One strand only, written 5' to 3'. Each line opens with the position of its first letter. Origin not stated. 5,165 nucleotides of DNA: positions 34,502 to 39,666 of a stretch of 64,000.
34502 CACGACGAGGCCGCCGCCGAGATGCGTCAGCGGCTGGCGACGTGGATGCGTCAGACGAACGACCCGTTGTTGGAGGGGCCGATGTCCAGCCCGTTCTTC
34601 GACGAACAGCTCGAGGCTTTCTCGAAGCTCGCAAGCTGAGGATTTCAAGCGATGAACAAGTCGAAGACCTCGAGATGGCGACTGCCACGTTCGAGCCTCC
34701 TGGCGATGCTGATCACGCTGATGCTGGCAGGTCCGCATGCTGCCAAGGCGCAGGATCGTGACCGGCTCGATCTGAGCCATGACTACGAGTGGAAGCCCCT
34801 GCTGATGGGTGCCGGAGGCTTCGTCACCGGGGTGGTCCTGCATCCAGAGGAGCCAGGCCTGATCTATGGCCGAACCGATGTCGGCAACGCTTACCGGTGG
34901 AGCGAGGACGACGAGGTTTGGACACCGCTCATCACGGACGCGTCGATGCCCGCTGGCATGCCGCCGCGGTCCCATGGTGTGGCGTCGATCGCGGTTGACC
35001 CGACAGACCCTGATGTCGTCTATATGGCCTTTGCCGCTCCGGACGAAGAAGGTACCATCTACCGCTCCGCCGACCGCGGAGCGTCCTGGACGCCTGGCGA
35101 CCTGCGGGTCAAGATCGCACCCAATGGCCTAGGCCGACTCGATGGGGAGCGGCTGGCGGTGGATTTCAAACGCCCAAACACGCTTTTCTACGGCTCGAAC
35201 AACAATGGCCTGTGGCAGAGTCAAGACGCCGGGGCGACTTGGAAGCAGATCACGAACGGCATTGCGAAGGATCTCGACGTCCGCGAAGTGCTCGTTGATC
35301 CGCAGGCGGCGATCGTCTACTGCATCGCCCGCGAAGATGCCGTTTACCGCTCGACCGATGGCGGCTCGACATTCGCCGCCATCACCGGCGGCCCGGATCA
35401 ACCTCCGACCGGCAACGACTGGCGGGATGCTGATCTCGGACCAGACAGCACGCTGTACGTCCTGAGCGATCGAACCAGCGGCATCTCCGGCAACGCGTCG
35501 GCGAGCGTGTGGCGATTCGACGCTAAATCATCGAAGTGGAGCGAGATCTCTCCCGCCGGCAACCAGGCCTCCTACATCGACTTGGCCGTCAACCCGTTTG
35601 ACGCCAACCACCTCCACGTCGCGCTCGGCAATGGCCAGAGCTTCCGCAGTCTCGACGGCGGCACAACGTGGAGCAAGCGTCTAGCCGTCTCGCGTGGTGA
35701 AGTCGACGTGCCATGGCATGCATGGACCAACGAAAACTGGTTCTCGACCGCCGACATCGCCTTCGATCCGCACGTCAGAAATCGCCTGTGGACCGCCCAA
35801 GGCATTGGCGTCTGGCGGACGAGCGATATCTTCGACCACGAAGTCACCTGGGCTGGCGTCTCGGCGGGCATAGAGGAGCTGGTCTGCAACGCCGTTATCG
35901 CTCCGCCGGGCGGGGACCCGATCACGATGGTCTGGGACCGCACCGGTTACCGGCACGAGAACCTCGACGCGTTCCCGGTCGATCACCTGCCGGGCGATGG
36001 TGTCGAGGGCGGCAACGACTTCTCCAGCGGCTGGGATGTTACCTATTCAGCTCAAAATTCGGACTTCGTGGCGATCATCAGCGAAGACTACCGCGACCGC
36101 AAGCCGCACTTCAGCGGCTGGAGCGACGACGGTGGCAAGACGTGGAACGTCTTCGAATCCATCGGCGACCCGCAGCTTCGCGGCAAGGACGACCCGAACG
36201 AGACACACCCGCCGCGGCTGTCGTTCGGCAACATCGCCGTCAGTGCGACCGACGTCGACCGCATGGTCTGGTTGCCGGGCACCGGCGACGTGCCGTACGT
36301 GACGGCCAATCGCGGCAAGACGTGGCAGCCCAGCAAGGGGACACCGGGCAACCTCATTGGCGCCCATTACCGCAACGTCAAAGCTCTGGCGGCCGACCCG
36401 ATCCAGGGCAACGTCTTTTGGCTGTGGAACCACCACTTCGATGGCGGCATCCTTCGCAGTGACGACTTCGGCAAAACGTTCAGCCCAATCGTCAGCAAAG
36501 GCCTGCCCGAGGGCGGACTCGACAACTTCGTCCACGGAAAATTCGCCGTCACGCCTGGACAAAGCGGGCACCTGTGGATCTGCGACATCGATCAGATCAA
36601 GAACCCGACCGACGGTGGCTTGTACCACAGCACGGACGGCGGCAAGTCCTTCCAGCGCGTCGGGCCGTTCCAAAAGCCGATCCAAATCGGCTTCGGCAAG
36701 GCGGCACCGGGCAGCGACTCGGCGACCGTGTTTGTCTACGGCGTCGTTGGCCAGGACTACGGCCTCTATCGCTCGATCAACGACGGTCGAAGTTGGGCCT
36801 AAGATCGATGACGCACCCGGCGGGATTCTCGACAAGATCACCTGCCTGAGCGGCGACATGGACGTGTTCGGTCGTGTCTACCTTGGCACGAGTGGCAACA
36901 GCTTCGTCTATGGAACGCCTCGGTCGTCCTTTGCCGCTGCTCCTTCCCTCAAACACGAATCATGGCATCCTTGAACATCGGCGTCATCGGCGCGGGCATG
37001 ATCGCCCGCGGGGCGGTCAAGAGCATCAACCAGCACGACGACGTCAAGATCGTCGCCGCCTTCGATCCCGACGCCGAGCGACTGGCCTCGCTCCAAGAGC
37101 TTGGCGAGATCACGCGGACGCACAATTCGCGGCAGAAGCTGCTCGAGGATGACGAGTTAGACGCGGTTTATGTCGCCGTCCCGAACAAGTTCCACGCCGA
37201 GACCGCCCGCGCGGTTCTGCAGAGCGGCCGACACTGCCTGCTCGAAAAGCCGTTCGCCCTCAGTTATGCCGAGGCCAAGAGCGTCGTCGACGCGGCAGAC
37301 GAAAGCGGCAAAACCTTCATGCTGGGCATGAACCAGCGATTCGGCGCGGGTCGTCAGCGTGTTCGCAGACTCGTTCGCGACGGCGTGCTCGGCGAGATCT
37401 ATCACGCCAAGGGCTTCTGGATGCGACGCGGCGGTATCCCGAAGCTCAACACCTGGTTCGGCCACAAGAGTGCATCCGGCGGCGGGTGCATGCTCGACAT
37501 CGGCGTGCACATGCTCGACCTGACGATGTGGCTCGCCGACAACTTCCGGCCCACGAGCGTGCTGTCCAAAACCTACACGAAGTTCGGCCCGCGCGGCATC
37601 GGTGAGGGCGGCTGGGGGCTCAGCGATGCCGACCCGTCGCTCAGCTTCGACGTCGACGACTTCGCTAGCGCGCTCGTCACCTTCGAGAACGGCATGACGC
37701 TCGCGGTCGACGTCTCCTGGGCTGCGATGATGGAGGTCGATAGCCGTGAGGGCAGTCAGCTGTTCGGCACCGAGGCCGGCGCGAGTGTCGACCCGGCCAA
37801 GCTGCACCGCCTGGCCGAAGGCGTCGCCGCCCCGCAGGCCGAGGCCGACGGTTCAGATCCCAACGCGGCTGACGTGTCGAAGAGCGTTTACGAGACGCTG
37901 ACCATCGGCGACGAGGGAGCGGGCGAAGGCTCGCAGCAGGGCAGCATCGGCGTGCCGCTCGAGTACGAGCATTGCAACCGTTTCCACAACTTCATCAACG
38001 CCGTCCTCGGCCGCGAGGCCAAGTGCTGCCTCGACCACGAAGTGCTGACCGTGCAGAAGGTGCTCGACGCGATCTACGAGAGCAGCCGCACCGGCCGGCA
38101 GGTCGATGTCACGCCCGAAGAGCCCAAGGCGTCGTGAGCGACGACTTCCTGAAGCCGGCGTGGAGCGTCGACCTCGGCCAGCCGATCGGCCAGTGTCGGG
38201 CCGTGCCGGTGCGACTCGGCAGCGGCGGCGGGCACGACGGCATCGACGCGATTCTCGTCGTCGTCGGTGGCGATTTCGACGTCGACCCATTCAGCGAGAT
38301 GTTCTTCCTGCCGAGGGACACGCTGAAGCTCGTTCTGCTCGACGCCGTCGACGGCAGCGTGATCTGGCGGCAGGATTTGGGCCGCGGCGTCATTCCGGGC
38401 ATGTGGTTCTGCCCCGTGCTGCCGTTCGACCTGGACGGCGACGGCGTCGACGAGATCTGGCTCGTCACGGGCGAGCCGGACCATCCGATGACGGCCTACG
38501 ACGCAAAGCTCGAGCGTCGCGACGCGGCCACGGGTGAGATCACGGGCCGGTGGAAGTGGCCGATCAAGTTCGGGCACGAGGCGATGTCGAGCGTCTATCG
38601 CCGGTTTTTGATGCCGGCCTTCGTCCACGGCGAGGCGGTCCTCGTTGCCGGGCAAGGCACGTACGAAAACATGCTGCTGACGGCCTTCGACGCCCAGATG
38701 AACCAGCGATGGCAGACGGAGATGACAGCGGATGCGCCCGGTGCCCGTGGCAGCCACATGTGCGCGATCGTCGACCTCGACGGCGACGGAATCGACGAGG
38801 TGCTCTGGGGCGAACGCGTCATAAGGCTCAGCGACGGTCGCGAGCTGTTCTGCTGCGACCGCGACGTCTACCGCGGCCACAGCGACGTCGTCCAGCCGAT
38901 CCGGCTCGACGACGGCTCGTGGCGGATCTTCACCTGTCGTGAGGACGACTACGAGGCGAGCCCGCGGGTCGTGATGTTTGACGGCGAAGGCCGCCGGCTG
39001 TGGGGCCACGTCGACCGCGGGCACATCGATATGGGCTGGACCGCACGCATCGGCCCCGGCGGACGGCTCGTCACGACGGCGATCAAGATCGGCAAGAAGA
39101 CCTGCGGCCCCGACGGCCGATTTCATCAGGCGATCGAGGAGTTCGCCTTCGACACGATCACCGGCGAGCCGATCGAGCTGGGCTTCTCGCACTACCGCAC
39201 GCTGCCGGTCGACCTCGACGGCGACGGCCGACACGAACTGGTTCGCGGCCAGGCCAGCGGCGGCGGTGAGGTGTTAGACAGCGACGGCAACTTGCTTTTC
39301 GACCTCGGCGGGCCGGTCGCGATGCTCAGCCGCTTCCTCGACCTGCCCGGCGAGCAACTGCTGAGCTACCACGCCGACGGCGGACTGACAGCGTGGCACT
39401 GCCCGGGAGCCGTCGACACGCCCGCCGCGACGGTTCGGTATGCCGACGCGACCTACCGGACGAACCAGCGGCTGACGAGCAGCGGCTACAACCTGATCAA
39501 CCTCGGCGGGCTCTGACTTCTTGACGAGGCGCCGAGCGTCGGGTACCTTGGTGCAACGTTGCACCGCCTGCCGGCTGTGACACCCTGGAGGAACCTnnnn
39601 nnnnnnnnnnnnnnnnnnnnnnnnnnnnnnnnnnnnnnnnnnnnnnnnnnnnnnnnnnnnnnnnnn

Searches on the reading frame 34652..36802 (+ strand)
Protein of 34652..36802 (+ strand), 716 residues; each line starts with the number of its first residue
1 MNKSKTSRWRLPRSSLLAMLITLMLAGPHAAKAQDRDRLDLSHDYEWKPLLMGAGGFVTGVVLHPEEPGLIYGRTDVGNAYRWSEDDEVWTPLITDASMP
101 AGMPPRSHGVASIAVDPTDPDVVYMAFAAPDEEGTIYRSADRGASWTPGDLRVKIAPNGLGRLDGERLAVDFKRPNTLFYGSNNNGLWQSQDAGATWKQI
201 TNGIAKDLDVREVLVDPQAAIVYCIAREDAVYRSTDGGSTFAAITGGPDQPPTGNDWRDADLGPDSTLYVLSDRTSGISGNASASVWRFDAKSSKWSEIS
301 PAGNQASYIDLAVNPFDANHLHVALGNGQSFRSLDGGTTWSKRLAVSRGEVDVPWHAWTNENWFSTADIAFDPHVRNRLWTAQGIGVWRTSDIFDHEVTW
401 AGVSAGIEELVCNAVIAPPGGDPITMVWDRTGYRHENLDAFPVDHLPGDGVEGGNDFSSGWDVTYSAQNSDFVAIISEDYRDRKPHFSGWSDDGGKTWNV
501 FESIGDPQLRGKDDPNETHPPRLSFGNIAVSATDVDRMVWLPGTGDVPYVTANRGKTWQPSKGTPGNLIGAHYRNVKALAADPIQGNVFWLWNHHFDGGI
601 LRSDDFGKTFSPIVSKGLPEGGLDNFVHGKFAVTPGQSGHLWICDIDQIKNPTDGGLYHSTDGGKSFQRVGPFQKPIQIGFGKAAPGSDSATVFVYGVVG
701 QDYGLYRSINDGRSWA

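Call 5: search_protein_families(library=pfam, proteins=[window:34652-36802:+], max_evalue=0.1)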
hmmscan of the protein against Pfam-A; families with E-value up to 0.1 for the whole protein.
window:34652-36802:+ (716 aa): 8 families
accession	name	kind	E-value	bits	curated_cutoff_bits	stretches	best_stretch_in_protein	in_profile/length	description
PF15902.12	Sortilin-Vps10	-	1.8e-18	67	33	2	187-244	3-60/446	Sortilin, neurotensin receptor 3,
PF02012.26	BNR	-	9e-16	55.7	27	0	331-342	1-12/12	BNR/Asp-box repeat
PF14870.12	PSII_BNR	-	4.1e-08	33.3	27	0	168-245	21-98/303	Photosynthesis system II assembly factor YCF48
PF15899.11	BNR_6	-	4.2e-07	29.8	27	0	602-610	3-11/14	BNR-Asp box repeat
PF19755.4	DUF6242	-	7.7e-06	26.4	29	0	176-239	154-215/217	Domain of unknown function (DUF6242)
PF13964.12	Kelch_6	-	0.0069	16.8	25.3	1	265-302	11-46/50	Kelch motif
PF13415.12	Kelch_3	-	0.034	14.8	22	0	279-301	13-34/48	Galactose oxidase, central domain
PF01344.31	Kelch_1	-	0.034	14.1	20.1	1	279-301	21-44/46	Kelch motif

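Call 6: search_protein_families(library=ncbifam, proteins=[window:34652-36802:+], max_evalue=0.1)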
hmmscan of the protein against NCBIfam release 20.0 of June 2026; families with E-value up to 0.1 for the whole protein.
window:34652-36802:+ (716 aa): 3 families
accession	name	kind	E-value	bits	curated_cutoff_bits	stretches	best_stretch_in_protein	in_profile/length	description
NF045728.1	glycosyl_F510_1955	equivalog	1.8e-30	106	175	4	168-248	98-177/246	F510_1955 family glycosylhydrolase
NF010237.0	PRK13684.1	equivalog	1.5e-06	27.5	326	1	291-346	243-298/334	photosynthesis system II assembly factor Ycf48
NF053688.1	BamI_Bacteroidota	equivalog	0.0025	17.1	370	0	176-342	219-395/452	BamI family beta-barrel-assembly machinery protein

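Call 83: search_solved_structures(query=window:34652-36802:+, max_evalue=0.001)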
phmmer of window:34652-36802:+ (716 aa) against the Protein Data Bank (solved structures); distinct sequences matched with E-value up to 0.001: 18.
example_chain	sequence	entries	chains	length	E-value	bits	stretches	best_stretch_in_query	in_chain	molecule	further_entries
6p2m_A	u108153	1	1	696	2.6e-71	244.1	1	41-715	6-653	Type 3a cellulose-binding domain protein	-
2cn2_A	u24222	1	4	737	9.7e-59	202.6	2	225-715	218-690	BETA-1,4-XYLOGLUCAN HYDROLASE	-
2cn3_A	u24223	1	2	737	1.1e-57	199.1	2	225-715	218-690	BETA-1,4-XYLOGLUCAN HYDROLASE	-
6p2n_A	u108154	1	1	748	5.2e-55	190.2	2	41-201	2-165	Xyloglucanase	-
4lgn_A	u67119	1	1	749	5.5e-55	190.2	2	228-715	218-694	Cellulose-binding, family II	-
6mgj_A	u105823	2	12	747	4.8e-54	187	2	41-202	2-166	Xyloglucanase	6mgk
5fkr_A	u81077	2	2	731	4.1e-53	184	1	42-715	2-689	ENDO-1,4-BETA-GLUCANASE/XYLOGLUCANASE, PUTATIVE, GLY74A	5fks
6mgl_A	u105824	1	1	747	5.4e-53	183.6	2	41-202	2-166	Xyloglucanase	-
5fkt_A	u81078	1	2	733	2e-52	181.7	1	42-715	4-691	ENDO-1,4-BETA-GLUCANASE/XYLOGLUCANASE, GLY74A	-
5fkq_A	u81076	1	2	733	4.8e-52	180.4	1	42-715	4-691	ENDO-1,4-BETA-GLUCANASE/XYLOGLUCANASE, PUTATIVE, GLY74A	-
6p2o_A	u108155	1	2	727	1.2e-50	175.8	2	45-202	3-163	Xyloglucanase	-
5jwz_A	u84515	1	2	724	8.4e-49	169.7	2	45-201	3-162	Cellulose-binding family II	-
6p2l_A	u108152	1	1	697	6.5e-47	163.5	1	51-447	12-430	Glycosyl hydrolase BNR repeat-containing protein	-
7kn8_A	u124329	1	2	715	3e-42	148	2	42-201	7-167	Cellulase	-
1sqj_A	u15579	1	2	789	3.9e-38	134.5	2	44-305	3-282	oligoxyloglucan reducing-end-specific cellobiohydrolase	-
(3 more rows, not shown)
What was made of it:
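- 34652..36974 (+): Free-standing GH74 gene, a paralogue of the giant's head, with an apparent +1 frameshift near 36797. PDB GH74 xyloglucanases, E=2.6e-71 (call 83).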

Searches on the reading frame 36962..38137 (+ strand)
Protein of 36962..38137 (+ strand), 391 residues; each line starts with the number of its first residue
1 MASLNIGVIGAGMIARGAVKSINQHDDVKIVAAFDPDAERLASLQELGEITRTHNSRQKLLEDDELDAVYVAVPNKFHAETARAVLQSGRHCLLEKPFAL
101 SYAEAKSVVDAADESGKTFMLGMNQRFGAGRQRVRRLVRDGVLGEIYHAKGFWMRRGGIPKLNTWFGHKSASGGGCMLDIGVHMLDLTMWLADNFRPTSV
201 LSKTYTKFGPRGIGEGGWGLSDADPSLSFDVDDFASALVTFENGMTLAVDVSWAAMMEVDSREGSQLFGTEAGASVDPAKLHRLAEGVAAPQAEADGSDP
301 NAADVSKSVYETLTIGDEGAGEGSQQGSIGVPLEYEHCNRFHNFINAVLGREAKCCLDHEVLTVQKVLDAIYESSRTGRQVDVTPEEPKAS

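Call 5: search_protein_families(library=pfam, proteins=[window:36962-38137:+], max_evalue=0.1)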
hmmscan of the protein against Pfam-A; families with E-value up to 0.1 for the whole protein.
window:36962-38137:+ (391 aa): 6 families
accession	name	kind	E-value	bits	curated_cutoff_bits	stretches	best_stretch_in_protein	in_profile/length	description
PF01408.29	GFO_IDH_MocA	-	6.7e-27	95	24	1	4-122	1-119/120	Oxidoreductase family, NAD-binding Rossmann fold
PF22725.1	GFO_IDH_MocA_C3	-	2.9e-22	79.4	27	1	132-271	2-120/124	GFO/IDH/MocA C-terminal domain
PF02894.22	GFO_IDH_MocA_C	-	5.3e-15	56.2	22.9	1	135-383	1-218/218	Oxidoreductase family, C-terminal alpha/beta domain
PF03807.23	F420_oxidored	-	5.5e-06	27.3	21.6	1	6-85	2-79/94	NADP oxidoreductase coenzyme F420-dependent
PF03435.24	Sacchrp_dh_NADP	-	1.1e-05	26.2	25.1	1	6-93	1-96/129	Saccharopine dehydrogenase NADP binding domain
PF01113.26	DapB_N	-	0.024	15.2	25.6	1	5-56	2-53/124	Dihydrodipicolinate reductase, N-terminus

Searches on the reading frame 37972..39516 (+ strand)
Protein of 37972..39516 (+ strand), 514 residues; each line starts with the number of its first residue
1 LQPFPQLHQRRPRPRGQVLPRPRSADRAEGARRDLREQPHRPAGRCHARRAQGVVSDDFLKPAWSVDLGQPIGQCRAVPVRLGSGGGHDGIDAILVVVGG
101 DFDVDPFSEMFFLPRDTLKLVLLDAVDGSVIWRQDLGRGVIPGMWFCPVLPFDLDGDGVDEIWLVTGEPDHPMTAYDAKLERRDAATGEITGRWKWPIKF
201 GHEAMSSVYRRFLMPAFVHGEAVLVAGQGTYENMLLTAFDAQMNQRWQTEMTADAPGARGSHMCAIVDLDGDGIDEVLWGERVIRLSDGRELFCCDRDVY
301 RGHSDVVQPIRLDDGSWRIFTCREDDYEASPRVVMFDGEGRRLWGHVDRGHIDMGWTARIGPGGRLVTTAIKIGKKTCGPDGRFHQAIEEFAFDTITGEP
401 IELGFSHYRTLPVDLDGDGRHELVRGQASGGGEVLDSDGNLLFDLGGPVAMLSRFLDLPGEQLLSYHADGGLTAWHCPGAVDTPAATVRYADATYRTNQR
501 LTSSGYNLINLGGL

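Call 5: search_protein_families(library=pfam, proteins=[window:37972-39516:+], max_evalue=0.1)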
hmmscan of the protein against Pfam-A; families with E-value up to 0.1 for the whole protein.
window:37972-39516:+ (514 aa): 6 families
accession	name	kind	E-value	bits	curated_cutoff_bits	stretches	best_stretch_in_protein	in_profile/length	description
PF21348.3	RGL11_C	-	1.3e-15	57.6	27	2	214-361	181-332/490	Rhamnogalacturonan lyase family 11, C-terminal domain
PF13517.12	FG-GAP_3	-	3.2e-08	34.5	26.9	1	239-279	21-61/61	FG-GAP-like repeat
PF13360.13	PQQ_2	-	0.00022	21.4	27.6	1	64-271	17-163/233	Outer membrane protein assembly factor BamB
PF01839.29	FG-GAP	-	0.02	15.2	22.1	1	265-280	6-21/37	FG-GAP repeat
PF25292.1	Beta-prop_CGLA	-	0.022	14.7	26.8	0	230-279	6-49/316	Lambda-carrageenase beta-propeller domain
PF23727.1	Beta-prop_FAM234A_B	-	0.062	12.2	26.4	0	118-169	100-151/467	FAM234A/B beta-propeller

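Call 6: search_protein_families(library=ncbifam, proteins=[window:37972-39516:+], max_evalue=0.1)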
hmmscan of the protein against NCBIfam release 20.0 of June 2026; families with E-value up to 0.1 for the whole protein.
window:37972-39516:+ (514 aa): 0 families
